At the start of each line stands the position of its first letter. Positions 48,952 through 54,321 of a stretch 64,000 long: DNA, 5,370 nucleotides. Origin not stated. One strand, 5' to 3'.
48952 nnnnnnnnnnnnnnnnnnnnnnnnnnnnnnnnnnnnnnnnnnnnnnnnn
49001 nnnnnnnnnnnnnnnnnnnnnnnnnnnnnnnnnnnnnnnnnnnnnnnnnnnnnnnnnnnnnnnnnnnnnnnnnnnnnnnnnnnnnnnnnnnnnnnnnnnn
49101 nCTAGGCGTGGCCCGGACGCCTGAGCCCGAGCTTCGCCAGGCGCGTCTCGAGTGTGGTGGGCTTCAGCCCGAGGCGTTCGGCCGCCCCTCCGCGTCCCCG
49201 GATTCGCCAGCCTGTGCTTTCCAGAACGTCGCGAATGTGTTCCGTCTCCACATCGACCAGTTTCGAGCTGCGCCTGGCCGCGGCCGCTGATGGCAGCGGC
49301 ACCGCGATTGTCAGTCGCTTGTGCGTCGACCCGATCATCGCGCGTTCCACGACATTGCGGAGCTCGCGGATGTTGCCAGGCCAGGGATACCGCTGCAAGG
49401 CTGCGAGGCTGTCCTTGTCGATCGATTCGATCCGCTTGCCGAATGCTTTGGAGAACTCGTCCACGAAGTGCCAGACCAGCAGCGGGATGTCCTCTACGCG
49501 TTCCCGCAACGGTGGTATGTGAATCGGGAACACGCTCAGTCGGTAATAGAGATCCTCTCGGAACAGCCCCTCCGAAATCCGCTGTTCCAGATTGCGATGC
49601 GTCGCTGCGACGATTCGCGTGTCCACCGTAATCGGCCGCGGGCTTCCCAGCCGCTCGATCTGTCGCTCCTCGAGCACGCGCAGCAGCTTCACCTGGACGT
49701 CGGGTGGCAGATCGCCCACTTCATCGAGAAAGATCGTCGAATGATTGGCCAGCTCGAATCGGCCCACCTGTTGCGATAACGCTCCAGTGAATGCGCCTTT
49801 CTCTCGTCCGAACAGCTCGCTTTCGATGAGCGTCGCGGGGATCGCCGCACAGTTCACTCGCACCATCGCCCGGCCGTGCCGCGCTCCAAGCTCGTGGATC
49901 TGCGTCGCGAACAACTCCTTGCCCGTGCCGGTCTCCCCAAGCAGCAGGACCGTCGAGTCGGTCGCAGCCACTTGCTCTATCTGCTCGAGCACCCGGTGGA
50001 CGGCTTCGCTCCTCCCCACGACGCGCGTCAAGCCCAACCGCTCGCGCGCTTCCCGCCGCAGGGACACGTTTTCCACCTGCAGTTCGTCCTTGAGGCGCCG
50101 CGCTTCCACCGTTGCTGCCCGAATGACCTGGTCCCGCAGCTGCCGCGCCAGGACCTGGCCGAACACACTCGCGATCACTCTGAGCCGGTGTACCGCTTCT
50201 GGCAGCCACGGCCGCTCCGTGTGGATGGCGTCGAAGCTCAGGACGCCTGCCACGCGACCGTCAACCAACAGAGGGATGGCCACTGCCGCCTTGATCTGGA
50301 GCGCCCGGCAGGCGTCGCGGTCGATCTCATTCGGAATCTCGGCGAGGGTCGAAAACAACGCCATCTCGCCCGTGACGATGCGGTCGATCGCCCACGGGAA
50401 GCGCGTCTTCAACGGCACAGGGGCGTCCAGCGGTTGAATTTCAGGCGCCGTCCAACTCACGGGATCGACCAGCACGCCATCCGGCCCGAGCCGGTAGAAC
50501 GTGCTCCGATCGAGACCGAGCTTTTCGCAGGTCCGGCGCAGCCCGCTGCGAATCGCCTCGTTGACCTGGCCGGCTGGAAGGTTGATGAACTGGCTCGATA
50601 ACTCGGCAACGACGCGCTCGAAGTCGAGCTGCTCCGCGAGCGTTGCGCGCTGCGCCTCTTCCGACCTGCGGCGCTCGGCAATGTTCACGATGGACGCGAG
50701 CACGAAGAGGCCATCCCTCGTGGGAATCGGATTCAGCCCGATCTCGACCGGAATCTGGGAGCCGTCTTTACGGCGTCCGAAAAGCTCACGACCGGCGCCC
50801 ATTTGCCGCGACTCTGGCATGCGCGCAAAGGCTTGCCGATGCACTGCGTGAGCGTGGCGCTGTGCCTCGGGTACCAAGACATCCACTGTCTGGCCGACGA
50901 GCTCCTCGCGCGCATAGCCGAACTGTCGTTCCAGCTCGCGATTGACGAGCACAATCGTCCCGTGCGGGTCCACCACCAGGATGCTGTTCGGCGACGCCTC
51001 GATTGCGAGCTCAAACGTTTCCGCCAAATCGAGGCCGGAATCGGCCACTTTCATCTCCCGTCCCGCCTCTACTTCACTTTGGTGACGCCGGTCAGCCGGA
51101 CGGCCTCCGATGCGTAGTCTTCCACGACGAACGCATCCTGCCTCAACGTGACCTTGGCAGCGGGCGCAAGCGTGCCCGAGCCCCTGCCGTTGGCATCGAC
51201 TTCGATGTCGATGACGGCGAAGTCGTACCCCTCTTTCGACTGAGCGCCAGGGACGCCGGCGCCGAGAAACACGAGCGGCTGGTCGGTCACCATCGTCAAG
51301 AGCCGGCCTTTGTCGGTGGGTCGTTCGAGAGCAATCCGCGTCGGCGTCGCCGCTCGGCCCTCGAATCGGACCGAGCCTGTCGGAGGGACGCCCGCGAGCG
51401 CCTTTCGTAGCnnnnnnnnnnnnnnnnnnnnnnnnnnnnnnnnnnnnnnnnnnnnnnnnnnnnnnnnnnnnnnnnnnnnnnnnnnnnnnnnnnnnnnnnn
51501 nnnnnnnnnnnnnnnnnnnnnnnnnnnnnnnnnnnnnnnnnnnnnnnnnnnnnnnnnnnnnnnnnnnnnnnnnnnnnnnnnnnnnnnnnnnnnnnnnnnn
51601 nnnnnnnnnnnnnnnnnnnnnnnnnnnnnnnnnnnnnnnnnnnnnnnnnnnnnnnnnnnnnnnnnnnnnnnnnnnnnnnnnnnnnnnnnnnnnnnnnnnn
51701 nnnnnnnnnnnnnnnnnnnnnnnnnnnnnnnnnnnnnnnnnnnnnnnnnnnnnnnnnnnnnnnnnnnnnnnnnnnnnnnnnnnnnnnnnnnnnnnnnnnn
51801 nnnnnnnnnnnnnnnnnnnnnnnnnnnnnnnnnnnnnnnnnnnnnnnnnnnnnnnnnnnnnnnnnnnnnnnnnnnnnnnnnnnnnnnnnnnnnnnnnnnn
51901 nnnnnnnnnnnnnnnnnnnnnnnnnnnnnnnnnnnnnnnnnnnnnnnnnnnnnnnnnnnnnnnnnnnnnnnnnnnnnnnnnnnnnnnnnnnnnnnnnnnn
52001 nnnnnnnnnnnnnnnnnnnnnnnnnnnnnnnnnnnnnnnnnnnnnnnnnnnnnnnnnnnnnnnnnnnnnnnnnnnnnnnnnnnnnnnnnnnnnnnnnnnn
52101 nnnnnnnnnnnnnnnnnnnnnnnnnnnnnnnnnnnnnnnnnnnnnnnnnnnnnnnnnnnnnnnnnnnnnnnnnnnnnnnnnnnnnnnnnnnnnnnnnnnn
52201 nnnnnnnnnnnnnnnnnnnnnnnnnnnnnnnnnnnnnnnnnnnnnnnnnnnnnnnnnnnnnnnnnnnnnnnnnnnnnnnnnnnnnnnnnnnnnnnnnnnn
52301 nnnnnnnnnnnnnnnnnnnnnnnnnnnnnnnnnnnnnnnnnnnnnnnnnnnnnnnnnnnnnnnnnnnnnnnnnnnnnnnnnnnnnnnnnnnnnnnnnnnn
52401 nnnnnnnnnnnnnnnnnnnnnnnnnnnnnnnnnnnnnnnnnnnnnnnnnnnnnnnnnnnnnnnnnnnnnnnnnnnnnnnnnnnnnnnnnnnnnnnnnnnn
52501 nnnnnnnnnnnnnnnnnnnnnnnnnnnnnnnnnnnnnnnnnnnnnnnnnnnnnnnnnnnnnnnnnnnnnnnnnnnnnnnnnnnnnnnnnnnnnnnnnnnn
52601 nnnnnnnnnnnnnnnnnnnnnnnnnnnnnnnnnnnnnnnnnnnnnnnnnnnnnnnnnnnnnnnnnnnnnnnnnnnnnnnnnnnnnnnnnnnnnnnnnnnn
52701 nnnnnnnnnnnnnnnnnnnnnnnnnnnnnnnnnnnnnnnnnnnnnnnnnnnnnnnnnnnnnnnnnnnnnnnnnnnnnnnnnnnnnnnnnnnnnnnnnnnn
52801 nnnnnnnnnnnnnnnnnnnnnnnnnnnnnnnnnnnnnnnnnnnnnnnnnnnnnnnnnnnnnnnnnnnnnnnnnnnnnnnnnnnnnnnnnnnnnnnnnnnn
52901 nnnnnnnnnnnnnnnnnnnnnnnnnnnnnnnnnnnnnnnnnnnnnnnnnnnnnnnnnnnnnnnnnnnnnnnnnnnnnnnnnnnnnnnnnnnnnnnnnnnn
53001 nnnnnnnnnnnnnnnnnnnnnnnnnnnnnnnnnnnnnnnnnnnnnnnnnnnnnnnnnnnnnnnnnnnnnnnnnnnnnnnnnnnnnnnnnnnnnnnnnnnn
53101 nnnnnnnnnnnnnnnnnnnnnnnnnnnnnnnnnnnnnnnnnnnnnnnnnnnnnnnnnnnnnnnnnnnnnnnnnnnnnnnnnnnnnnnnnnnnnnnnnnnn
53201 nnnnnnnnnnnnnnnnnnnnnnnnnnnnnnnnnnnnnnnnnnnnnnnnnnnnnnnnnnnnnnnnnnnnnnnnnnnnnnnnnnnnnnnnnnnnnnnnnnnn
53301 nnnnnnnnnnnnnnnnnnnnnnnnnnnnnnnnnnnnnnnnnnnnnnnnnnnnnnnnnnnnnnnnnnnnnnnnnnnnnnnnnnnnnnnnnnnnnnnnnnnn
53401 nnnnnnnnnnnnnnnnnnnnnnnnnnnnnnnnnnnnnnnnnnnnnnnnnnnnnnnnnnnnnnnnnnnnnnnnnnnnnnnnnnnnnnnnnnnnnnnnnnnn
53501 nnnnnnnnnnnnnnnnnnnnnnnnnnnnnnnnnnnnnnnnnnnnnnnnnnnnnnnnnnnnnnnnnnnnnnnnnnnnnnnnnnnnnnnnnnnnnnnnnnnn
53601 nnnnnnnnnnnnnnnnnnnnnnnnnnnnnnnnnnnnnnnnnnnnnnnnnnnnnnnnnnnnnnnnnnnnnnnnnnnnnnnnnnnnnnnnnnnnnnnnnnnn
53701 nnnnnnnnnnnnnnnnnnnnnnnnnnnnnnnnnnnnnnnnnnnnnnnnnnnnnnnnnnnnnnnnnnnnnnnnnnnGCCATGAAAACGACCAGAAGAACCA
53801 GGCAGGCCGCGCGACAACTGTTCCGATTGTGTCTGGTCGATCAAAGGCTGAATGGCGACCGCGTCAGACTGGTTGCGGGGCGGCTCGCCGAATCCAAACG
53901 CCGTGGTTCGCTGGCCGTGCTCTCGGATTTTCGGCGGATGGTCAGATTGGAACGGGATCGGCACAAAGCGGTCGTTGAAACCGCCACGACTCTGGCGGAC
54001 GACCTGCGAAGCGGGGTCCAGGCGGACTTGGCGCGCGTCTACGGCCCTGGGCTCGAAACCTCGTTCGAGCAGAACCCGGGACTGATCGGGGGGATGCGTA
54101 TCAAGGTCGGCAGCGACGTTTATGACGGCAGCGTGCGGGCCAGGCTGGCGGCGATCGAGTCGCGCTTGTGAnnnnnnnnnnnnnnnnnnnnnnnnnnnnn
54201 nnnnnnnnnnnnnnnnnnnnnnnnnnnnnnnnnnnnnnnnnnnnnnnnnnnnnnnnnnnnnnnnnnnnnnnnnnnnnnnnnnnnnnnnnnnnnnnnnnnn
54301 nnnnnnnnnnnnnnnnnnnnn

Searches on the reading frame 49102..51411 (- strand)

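Call 18: search_protein_families(library=pfam, proteins=[window:49102-51411:-], max_evalue=0.0001)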
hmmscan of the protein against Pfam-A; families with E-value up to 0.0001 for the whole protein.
window:49102-51411:- (769 aa): 13 families
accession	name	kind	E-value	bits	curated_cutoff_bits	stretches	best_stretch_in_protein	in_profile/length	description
PF00158.32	Sigma54_activat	-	1.3e-68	230.3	20.2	1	465-631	2-168/168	Sigma-54 interaction domain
PF25601.1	AAA_lid_14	-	1e-23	83.4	27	1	636-712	1-76/87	AAA+ ATPase lid domain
PF14532.12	Sigma54_activ_2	-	2.9e-19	70.1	25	1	465-635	1-138/138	Sigma-54 interaction domain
PF00989.32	PAS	-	9.2e-15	55.1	22.6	1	133-234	3-101/113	PAS fold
PF13426.13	PAS_9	-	4.2e-11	43.5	27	1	141-244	1-101/103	PAS domain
PF01590.32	GAF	-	2.7e-10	41.3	22.4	1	285-420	4-132/133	GAF domain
PF08448.16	PAS_4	-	9.4e-09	35.9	23.1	1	138-249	2-110/110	PAS fold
PF02954.25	HTH_8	-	2.1e-08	34.2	22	1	718-761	2-42/42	Bacterial regulatory protein, Fis family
PF07728.20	AAA_5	-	8.1e-08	32.8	22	1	488-606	2-123/139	AAA domain (dynein-related subfamily)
PF07724.20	AAA_2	-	1.5e-07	32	27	1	486-587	4-106/166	AAA domain (Cdc48 subfamily)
PF24820.1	Diguanyl_cycl_sensor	-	4.4e-06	27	28.1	1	138-238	3-105/109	Diguanylate cyclase-like sensor domain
PF13188.13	PAS_8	-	9.6e-06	25.8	21.8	1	132-184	2-55/65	PAS domain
PF13191.12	AAA_16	-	5.6e-05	24.1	32.6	1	463-582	1-122/167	AAA ATPase domain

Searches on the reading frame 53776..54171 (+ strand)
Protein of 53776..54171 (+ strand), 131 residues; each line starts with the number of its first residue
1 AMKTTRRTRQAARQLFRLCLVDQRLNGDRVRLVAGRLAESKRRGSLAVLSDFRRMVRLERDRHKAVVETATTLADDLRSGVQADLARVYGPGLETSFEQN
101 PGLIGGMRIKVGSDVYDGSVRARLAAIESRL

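Call 18: search_protein_families(library=pfam, proteins=[window:53776-54171:+], max_evalue=0.0001)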
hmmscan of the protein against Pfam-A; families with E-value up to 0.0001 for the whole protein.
window:53776-54171:+ (131 aa): 1 family
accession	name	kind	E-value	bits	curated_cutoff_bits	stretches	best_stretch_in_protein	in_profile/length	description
PF00213.23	OSCP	-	1.4e-17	64.7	22.3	1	36-131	75-172/172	ATP synthase delta (OSCP) subunit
